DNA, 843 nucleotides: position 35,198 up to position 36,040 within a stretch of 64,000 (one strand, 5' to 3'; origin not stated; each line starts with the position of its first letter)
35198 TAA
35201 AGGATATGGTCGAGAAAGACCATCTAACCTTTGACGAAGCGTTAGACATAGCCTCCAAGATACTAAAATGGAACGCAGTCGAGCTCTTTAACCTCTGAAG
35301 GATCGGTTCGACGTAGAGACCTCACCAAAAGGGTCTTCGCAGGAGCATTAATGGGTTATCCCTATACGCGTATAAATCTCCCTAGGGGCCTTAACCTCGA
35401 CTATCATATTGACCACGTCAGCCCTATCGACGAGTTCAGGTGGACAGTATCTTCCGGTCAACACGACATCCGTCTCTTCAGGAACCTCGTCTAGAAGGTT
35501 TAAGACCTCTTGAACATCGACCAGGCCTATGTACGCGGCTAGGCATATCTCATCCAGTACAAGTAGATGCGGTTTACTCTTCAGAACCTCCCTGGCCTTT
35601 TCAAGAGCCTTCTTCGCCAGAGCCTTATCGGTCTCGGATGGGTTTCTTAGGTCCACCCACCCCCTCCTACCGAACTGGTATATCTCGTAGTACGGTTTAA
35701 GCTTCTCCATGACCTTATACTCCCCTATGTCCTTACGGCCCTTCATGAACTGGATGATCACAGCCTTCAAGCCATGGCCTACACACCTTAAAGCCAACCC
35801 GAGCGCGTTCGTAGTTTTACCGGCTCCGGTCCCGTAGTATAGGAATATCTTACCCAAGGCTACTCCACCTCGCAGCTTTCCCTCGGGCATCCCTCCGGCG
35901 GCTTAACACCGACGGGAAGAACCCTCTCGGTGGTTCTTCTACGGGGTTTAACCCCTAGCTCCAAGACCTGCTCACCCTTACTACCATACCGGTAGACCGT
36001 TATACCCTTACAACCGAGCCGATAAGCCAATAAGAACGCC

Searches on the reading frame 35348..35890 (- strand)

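Call 31: search_protein_families(library=pfam, proteins=[window:35348-35890:-], max_evalue=0.001)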
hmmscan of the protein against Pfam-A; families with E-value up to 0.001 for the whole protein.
window:35348-35890:- (180 aa): 1 family
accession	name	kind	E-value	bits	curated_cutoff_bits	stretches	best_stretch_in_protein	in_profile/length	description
PF02572.21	CobA_CobO_BtuR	-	3.3e-47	161.3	25.7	1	13-178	3-170/172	ATP:corrinoid adenosyltransferase BtuR/CobO/CobP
